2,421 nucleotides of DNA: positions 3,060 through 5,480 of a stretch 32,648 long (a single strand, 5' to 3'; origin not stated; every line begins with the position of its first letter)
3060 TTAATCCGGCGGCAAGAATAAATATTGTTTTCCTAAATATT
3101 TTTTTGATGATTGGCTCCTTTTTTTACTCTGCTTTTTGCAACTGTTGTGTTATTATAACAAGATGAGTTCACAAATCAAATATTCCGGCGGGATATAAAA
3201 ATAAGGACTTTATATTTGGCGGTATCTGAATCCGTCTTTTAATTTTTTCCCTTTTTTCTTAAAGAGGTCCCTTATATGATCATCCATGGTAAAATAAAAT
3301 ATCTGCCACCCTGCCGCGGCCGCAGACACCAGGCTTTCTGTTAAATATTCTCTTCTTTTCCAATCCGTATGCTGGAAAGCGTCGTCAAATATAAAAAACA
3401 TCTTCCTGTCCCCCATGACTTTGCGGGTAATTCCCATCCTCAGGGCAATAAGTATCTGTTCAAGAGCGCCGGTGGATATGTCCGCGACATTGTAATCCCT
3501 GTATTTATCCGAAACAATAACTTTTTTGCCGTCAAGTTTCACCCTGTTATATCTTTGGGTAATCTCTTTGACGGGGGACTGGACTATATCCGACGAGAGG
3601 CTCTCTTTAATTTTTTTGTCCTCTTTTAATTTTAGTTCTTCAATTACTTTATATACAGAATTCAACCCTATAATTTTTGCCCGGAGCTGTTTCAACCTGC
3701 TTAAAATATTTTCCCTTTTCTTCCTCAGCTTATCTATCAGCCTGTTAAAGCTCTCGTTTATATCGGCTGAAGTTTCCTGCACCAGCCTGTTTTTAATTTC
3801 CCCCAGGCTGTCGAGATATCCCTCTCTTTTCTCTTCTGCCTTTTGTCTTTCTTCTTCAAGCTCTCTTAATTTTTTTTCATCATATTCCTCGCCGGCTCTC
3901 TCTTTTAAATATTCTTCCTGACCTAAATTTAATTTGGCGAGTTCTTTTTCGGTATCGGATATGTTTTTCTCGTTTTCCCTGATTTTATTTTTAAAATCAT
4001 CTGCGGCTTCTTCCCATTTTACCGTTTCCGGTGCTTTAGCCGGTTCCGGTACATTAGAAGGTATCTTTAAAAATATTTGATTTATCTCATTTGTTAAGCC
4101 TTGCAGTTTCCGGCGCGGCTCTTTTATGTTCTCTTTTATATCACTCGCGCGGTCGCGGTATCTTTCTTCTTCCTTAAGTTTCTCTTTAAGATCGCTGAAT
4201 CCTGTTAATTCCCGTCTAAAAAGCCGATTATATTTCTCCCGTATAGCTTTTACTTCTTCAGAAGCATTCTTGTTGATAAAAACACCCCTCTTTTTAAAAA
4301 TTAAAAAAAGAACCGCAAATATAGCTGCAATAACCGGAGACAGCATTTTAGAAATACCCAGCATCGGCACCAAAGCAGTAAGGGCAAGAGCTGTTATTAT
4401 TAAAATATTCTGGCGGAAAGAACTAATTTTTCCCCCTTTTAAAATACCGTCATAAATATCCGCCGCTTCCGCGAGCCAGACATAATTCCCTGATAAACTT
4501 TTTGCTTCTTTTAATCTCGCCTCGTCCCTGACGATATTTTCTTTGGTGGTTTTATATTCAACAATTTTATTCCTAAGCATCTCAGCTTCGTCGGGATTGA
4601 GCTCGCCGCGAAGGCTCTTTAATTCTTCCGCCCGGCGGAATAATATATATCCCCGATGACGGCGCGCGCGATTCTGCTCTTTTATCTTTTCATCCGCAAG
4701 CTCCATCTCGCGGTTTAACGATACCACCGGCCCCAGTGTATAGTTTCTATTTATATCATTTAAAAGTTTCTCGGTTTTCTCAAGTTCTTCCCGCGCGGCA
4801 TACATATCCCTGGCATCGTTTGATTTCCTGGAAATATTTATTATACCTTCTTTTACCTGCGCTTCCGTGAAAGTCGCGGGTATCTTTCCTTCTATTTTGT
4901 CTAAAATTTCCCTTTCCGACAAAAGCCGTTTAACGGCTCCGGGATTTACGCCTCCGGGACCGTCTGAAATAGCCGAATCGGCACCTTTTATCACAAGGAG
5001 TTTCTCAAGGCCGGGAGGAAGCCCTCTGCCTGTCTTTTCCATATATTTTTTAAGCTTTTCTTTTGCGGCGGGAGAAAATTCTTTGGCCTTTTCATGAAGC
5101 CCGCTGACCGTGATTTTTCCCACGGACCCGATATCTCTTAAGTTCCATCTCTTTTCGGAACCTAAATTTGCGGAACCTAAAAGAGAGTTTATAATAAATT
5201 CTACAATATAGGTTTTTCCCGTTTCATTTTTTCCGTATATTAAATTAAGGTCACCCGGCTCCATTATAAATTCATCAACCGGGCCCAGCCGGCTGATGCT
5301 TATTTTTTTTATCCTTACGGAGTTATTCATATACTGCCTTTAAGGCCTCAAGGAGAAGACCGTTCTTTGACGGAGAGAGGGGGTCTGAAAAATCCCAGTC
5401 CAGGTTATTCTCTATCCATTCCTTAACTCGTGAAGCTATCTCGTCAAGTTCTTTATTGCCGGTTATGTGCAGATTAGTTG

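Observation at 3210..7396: Overlapping three-gene operon: GGDEF cyclase, Mre11/SbcD-like phosphoesterase and membrane-inserted Rad50/SbcC-like ATPase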

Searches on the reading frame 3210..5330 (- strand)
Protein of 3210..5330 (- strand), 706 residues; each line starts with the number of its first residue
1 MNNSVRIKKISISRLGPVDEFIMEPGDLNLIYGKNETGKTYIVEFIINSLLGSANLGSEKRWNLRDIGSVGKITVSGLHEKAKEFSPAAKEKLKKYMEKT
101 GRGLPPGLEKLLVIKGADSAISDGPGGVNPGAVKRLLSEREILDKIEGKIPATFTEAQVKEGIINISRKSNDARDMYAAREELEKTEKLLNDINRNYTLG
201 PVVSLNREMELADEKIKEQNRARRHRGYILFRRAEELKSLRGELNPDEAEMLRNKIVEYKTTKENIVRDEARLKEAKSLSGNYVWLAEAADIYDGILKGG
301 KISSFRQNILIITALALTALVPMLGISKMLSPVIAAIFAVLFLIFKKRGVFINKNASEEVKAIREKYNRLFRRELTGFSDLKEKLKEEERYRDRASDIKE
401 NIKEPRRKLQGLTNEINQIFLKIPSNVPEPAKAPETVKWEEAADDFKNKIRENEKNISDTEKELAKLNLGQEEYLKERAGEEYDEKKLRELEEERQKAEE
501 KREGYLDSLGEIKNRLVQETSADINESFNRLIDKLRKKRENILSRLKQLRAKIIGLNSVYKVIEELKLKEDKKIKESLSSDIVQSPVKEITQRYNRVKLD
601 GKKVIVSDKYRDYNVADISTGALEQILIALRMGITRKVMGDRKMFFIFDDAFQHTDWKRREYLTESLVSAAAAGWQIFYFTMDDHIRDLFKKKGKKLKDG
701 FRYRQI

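Call 5: search_protein_families(library=pfam, proteins=[window:3210-5330:-], max_evalue=0.01)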
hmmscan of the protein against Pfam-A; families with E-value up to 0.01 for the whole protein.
window:3210-5330:- (706 aa): 0 families

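Call 6: search_protein_families(library=ncbifam, proteins=[window:3210-5330:-], max_evalue=0.01)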
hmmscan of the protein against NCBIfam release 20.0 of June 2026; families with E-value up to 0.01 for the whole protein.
window:3210-5330:- (706 aa): 1 family
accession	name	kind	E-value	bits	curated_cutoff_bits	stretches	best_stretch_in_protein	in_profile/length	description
NF045780.1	TrlF_fam_ATP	equivalog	0.002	16.9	350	1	355-585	481-724/944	TrlF family AAA-like ATPase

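Call 7: search_protein_families(library=padloc, proteins=[window:3210-5330:-], max_evalue=0.01)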
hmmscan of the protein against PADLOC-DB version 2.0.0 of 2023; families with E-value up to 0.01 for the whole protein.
window:3210-5330:- (706 aa): 6 families
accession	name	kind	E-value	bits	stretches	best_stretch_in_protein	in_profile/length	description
PDLC03859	LmuB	-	5.5e-07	27.1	2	5-53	3-50/611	-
PDLC03863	LmuB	-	3.8e-05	20.6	1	5-52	3-49/610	-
PDLC03868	LmuB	-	0.00035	17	1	367-575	177-383/1035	-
PDLC04033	PD-T4-4_A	-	0.00036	17.8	1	9-50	2-42/460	-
PDLC00305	PtuA1|PtuA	-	0.00072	17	1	6-56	2-53/392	AAA ATPase domain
PDLC04140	mad8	-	0.0024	15.5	0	23-257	24-178/314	mads_8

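Call 8: find_homologous_proteins(query=window:3210-5330:-, max_evalue=0.001)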
Query window:3210-5330:- (706 aa): 21 proteins with E <= 0.001 among 8000 candidates.
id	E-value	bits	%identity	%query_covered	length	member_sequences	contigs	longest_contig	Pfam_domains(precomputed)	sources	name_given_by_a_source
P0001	0.0e+0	1480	98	100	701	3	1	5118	-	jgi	jgi:DNA repair exonuclease SbcCD ATPase subunit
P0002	8.5e-272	922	63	100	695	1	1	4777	-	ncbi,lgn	-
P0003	1.2e-261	888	59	97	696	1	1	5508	-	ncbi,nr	ncbi:MAG: hypothetical protein U9R36_01065 [Elusimicrobiota bacterium]|nr:hypothetical protein [Elus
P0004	4.9e-110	387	34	99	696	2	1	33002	-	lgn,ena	-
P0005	8.4e-110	386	35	100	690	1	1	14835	-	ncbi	ncbi:MAG: ATP-binding protein [Elusimicrobiota bacterium]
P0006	1.0e-91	327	35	44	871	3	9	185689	-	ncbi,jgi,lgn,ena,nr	ncbi:MAG TPA: hypothetical protein PLN06_01505 [Bacteroidales bacterium]|nr:hypothetical protein [Ba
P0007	1.4e-88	316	32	49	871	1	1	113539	-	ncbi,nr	ncbi:MAG: hypothetical protein KBG40_01625 [Bacteroidales bacterium]|nr:hypothetical protein [Bacter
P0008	2.4e-86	309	30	100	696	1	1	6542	PF13514.13,PF13476.13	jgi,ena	-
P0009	6.9e-86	307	32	49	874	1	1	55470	PF13175.13,PF13476.13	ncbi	-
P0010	1.0e-85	307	30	100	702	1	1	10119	PF13514.13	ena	-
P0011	8.8e-81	290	30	98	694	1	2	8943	-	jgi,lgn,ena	-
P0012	1.0e-78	284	34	44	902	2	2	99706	PF02463.26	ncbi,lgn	ncbi:MAG: ATP-binding protein [Candidatus Saccharicenans sp.]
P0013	1.5e-74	270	30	98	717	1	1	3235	-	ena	-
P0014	1.7e-73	266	29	99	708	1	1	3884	-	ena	-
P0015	1.6e-61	227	29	99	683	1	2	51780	-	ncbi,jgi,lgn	-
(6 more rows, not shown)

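Call 10: find_encoding_contigs(protein=P0004, flank=6000, max_places=2)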
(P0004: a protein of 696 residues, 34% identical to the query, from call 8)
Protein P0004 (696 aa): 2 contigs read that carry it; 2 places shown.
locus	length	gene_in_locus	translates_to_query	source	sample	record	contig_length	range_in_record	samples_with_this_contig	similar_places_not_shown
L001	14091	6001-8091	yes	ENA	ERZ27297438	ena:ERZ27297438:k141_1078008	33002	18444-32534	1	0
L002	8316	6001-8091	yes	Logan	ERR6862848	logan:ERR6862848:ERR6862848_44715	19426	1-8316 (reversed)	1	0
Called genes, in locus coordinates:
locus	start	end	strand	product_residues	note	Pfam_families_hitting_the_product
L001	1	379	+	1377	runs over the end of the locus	PF00801:PKD (faint), PF18911:PKD_4 (faint), PF00149:Metallophos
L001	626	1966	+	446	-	PF01555:N6_N4_Mtase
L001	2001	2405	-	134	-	-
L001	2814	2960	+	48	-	-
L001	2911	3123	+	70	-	-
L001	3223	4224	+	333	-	PF12358:DUF3644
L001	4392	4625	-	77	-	-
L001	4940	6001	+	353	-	PF00149:Metallophos, PF12850:Metallophos_2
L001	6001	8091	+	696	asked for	-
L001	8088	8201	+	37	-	-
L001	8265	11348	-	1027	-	PF04313:HSDR_N, PF04851:ResIII, PF18766:SWI2_SNF2, PF22679:T1R_D3-like, PF11867:T1RH-like_C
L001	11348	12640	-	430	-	PF01420:Methylase_S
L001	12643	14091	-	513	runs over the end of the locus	PF12161:HsdM_N, PF02384:N6_Mtase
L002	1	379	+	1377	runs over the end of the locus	PF00801:PKD (faint), PF18911:PKD_4 (faint), PF00149:Metallophos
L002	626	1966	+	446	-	PF01555:N6_N4_Mtase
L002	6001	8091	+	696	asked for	-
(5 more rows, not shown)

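Call 11: find_encoding_contigs(protein=P0005, flank=6000, max_places=2)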
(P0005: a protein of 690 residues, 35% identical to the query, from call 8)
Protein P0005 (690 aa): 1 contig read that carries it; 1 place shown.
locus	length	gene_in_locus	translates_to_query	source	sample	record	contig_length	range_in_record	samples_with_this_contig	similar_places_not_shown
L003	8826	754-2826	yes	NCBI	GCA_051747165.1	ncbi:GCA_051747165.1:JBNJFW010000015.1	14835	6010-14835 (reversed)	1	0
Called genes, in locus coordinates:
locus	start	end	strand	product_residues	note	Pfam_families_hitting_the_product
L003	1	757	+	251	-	?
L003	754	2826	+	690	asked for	-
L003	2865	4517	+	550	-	PF05524:PEP-utilisers_N, PF00391:PEP-utilizers, PF02896:PEP-utilizers_C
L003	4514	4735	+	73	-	PF00210:Ferritin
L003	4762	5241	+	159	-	-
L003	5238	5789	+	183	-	PF14343:PrcB_C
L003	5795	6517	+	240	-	-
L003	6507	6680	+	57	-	-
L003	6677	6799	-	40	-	-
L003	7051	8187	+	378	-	PF04851:ResIII, PF00270:DEAD, PF00271:Helicase_C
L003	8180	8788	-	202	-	PF03783:CsgG, PF17680:FlgO (faint), PF05643:GNA1162-like (faint)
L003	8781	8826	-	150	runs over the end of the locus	PF23914:TPR_CcmH_CycH (faint), PF13371:TPR_9 (faint), PF00515:TPR_1 (faint), PF07719:TPR_2 (faint), PF13174:TPR_6 (faint), PF13181:TPR_8 (faint), PF12895:ANAPC3 (weak), PF14559:TPR_19 (weak), +6 more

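Call 12: find_encoding_contigs(protein=P0003, flank=6000, max_places=2)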
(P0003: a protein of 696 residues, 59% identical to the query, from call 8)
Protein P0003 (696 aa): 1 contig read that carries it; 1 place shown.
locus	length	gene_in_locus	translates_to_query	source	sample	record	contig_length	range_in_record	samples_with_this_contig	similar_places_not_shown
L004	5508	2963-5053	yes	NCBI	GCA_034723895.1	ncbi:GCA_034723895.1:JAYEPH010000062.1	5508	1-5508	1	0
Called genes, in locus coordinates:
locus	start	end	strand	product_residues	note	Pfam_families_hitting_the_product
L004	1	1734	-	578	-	?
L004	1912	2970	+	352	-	PF00149:Metallophos, PF12850:Metallophos_2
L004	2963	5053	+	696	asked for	-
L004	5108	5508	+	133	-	?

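Call 13: find_encoding_contigs(protein=P0002, flank=6000, max_places=2)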
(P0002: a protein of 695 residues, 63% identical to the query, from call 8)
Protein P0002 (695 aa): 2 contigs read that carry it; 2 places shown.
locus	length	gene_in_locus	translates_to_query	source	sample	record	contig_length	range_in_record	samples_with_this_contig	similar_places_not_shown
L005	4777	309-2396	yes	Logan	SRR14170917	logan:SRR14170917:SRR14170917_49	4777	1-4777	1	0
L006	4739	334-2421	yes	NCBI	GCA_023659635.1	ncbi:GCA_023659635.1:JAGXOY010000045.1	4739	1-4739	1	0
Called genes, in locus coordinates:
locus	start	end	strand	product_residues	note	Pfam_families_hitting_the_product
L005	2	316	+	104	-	?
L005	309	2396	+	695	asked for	-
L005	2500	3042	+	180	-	PF00254:FKBP_C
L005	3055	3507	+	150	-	PF12641:Flavodoxin_3 (weak), PF12682:Flavodoxin_4 (faint), PF12724:Flavodoxin_5 (faint)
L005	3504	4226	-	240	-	PF13469:Sulfotransfer_3 (weak)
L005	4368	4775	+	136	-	?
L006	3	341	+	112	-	?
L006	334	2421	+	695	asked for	-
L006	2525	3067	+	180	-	PF00254:FKBP_C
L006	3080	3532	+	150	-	PF12641:Flavodoxin_3 (weak), PF12682:Flavodoxin_4 (faint), PF12724:Flavodoxin_5 (faint)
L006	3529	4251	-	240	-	PF13469:Sulfotransfer_3 (weak)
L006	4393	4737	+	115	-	?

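Call 14: find_encoding_contigs(protein=P0001, flank=6000, max_places=2)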
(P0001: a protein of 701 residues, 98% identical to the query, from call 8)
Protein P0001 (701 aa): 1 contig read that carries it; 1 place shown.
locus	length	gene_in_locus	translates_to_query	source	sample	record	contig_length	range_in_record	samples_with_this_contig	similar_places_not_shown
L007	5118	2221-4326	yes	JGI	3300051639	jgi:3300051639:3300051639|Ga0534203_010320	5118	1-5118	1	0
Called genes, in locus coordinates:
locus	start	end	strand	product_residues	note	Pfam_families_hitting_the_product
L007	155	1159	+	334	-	PF00990:GGDEF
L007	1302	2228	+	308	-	-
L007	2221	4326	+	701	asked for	-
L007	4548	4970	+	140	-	PF00254:FKBP_C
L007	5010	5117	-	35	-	?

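Call 15: find_encoding_contigs(protein=P0006, flank=6000, max_places=3)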
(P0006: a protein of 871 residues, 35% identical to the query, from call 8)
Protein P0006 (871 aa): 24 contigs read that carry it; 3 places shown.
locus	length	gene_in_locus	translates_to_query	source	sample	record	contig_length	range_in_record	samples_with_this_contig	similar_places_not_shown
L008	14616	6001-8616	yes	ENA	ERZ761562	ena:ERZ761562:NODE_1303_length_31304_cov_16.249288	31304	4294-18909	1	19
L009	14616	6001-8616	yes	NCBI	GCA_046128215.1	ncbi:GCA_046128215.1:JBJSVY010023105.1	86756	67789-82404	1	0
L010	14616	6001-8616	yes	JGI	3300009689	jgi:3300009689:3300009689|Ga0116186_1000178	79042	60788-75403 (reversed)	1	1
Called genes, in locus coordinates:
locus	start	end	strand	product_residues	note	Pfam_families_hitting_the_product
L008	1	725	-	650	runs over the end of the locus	PF00884:Sulfatase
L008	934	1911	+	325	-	PF00480:ROK, PF02685:Glucokinase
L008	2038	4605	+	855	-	PF01074:Glyco_hydro_38N, PF09261:Alpha-mann_mid, PF07748:Glyco_hydro_38C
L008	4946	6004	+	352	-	PF00149:Metallophos, PF12850:Metallophos_2 (weak)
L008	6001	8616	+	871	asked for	-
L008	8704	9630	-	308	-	PF00701:DHDPS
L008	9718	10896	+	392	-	PF07690:MFS_1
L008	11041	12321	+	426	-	PF03952:Enolase_N, PF00113:Enolase_C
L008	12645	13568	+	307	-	PF01544:CorA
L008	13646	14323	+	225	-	-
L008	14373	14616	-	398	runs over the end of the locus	-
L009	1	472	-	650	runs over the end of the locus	PF00884:Sulfatase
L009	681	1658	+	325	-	PF00480:ROK, PF02685:Glucokinase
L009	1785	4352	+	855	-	PF01074:Glyco_hydro_38N, PF09261:Alpha-mann_mid, PF07748:Glyco_hydro_38C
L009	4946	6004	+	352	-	PF00149:Metallophos, PF12850:Metallophos_2 (weak)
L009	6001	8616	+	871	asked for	-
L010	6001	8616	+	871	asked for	-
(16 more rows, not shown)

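Call 21: search_protein_families(library=pfam, proteins=[L004:1-1734:-, L004:5108-5506:+], max_evalue=0.1)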
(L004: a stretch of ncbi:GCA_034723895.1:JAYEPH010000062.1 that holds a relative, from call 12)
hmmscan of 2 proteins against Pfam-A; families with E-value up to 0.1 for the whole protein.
L004:1-1734:- (578 aa): 0 families

L004:5108-5506:+ (133 aa): 0 families

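Call 25: find_related_loci(query=A2, collection=genome_contigs, flank=6000)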
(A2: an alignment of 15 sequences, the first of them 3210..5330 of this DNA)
Query A2 (706 aa) in genome_contigs; peptide patterns used: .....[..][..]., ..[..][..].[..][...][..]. (x = any residue, [..] = any of these).
376 stretches matched a pattern; 318 encode a relative of the query (tblastn E <= 1e-3); the best 80 are kept; 80 distinct loci.
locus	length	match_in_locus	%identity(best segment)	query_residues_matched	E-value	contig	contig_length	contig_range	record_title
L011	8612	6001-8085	36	4-706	5e-131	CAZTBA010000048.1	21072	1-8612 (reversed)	MAG TPA_asm: uncultured bacterium isolate SRP323688_co1_241 genome assembly, contig: NODE_4220_length_21072_cov_5.764191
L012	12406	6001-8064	35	1-706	3e-119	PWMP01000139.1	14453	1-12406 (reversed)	MAG: Elusimicrobia bacterium isolate CSSed10_282R1 CS-Sed10-C9208, whole genome shotgun sequence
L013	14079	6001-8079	34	4-706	5e-119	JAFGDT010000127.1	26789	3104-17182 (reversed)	MAG: bacterium isolate Zod_Metabat.1186 k87_12405460, whole genome shotgun sequence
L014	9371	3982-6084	34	5-700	9e-118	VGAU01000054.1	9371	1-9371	MAG: Actinomycetota bacterium isolate K_DeepCast_1200m_m2_204 K_DeepCast_1200m_m2_204_Ga0194110_10012219, whole genome s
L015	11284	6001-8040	34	5-702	1e-115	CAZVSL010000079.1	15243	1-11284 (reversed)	MAG TPA_asm: uncultured Calditrichaceae bacterium isolate SRP141376_co1_187 genome assembly, contig: NODE_7771_length_15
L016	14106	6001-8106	34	5-703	8e-115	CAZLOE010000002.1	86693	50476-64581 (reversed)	MAG TPA_asm: uncultured Actinomycetota bacterium isolate binchicken_co196_361 genome assembly, contig: NODE_186_length_8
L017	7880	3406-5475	34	5-702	9e-115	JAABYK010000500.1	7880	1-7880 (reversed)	MAG: candidate division KSB1 bacterium isolate CS3-K085 K_merged_R1_(paired)_contig_152815, whole genome shotgun sequenc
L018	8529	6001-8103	34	5-700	2e-114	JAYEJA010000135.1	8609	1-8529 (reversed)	MAG: Actinomycetota bacterium isolate MAG176 MAG176_135, whole genome shotgun sequence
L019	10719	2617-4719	34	5-700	1e-113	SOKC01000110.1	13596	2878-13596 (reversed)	MAG: Actinobacteria bacterium isolate E44_bin5 NODE_1734_length_13596_cov_86.882874, whole genome shotgun sequence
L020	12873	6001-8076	32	2-702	1e-113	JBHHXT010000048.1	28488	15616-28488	MAG: bacterium isolate D_1_bin.22 NODE_354_length_28488_cov_19.720817, whole genome shotgun sequence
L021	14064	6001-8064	34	1-706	2e-112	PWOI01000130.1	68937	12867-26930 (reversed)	MAG: Elusimicrobia bacterium isolate CSSed10_371m CS-Sed10-C270, whole genome shotgun sequence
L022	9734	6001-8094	35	5-700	2e-112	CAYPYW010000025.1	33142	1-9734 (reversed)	MAG TPA_asm: uncultured Actinomycetota bacterium isolate binchicken_co178_258 genome assembly, contig: NODE_1976_length_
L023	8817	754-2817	35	1-706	8e-112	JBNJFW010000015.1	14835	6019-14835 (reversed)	MAG: Elusimicrobiota bacterium isolate Y22_60dBSe2.bin.2 NODE_4664_length_14835_cov_4.374186, whole genome shotgun seque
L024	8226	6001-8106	34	5-700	1e-111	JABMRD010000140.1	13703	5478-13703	MAG: Actinomycetota bacterium isolate bin.63 k141_4473016, whole genome shotgun sequence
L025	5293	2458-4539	32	1-703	2e-111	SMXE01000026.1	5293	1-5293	MAG: Caldithrix sp. isolate CR04bin15 k141_226981, whole genome shotgun sequence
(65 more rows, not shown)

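Call 43: search_solved_structures(query=A2, max_evalue=1)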
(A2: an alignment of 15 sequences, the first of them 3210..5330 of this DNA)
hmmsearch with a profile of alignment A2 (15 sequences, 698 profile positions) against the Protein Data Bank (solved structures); distinct sequences matched with E-value up to 1: 50.
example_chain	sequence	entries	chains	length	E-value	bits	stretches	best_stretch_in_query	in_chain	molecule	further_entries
3qkt_A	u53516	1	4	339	1.4e-06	30.1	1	575-679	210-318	DNA double-strand break repair rad50 ATPase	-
3qku_A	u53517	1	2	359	2.5e-06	29.3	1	577-679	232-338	DNA double-strand break repair rad50 ATPase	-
5f3w_B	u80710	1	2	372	3.3e-06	28.9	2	584-656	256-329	DNA double-strand break repair Rad50 ATPase,DNA double-strand break repair Rad50 ATPase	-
3aux_A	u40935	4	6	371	4.7e-06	28.4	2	584-656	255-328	DNA double-strand break repair rad50 ATPase | DNA double-strand break repair Rad50 ATPase,DNA double-strand break repair Rad50 ATPase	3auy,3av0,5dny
4nck_A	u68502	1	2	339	1.7e-05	26.5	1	575-679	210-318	DNA double-strand break repair Rad50 ATPase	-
4nch_A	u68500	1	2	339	1.7e-05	26.5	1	575-679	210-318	DNA double-strand break repair Rad50 ATPase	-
4nci_A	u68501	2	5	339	2.5e-05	26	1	575-679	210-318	DNA double-strand break repair Rad50 ATPase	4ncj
3qkr_B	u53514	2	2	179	0.0001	24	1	529-679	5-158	DNA double-strand break repair rad50 ATPase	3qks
1ii8_B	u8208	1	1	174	0.00016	23.3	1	573-679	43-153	Rad50 ABC-ATPase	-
1f2t_B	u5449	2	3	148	0.00072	21.1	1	576-679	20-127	RAD50 ABC-ATPASE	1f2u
6nr8_4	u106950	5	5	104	0.0099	17.4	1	366-461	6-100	Prefoldin subunit 4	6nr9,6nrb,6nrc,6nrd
7wu7_4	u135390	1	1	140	0.013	17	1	361-461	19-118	Prefoldin subunit 4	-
1us8_B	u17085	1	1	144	0.019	16.4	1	577-679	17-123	DNA DOUBLE-STRAND BREAK REPAIR RAD50 ATPASE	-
3vjf_A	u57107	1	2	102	0.026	16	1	169-262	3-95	WA20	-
9ny5_D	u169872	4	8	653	0.036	15.6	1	387-505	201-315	DUF3732 domain-containing protein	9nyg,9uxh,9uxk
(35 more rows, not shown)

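Call 56: search_protein_families(library=pfam, alignment_id=A2, max_evalue=0.01)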
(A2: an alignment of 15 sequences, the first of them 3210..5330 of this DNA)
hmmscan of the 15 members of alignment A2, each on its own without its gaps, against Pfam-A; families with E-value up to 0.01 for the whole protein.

A. member 1, window:3210-5330:- (706 aa): 0 families

B. families by the number of members that match (of 15 scanned): 12 families
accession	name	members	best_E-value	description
PF13514.12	AAA_27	7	5.6e-07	AAA domain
PF02463.25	SMC_N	7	6.4e-06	RecF/RecN/SMC N terminal domain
PF13476.12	AAA_23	5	3.6e-06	AAA domain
PF13175.12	AAA_15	4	5e-05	AAA ATPase domain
PF20990.2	DUF2207_C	2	0.002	Predicted membrane protein (DUF2207) C-terminal domain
PF13166.12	AAA_13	2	0.0057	AAA domain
PF14712.11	Snapin_Pallidin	1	9e-05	Snapin/Pallidin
PF20720.3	nSTAND3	1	0.0015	Novel STAND NTPase 3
PF06745.19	ATPase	1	0.0055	KaiC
PF13555.12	AAA_29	1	0.0061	P-loop containing region of AAA domain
PF11348.13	DUF3150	1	0.0069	Protein of unknown function (DUF3150)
PF11083.13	Relaxase_C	1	0.0081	C-terminal helical hairpin domain from relaxase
